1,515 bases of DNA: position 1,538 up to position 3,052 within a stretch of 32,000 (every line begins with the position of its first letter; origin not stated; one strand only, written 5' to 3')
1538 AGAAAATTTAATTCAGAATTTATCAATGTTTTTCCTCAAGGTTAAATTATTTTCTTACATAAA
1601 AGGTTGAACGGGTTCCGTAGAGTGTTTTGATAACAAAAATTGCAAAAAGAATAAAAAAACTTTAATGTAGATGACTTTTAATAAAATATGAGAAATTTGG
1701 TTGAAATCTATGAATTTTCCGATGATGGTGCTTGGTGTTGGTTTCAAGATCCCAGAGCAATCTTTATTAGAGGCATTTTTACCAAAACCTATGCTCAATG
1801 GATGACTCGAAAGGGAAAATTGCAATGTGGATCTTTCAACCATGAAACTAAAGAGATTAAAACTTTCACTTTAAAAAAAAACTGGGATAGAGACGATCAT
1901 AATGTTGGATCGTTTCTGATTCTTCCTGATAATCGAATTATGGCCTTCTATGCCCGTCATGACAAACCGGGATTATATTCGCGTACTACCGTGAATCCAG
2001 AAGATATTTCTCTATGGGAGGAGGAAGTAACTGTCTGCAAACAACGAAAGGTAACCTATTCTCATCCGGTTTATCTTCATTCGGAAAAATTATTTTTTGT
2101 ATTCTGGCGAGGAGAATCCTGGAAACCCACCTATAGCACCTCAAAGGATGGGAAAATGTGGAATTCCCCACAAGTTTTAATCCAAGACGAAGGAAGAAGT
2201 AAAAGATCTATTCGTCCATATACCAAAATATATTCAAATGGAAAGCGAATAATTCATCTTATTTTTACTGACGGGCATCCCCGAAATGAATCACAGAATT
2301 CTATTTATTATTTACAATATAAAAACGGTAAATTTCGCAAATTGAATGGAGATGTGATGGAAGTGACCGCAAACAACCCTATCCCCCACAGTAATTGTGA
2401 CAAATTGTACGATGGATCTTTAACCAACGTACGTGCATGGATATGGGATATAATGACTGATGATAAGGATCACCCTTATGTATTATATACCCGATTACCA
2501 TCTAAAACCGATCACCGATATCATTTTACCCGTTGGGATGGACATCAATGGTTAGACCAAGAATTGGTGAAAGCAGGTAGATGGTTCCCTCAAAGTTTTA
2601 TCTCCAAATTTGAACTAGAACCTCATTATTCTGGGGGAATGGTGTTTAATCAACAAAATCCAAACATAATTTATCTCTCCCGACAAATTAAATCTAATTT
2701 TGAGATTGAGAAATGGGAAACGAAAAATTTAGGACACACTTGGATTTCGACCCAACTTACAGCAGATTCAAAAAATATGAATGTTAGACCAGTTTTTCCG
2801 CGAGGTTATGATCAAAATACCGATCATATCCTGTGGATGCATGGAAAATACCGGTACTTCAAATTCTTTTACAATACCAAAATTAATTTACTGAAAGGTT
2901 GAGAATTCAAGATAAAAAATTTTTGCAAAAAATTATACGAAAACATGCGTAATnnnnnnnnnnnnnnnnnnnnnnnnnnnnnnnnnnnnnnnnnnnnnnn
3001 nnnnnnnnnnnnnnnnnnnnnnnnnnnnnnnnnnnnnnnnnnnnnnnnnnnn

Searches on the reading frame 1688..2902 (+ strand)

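Call 81: search_protein_families(library=pfam, proteins=[window:1688-2902:+], max_evalue=0.0001)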
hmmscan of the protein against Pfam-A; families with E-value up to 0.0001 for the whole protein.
window:1688-2902:+ (404 aa): 1 family
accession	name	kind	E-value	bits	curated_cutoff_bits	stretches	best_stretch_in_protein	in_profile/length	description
PF15892.11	BNR_4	-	1.6e-34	120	27.3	1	33-293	1-269/272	BNR repeat-containing family member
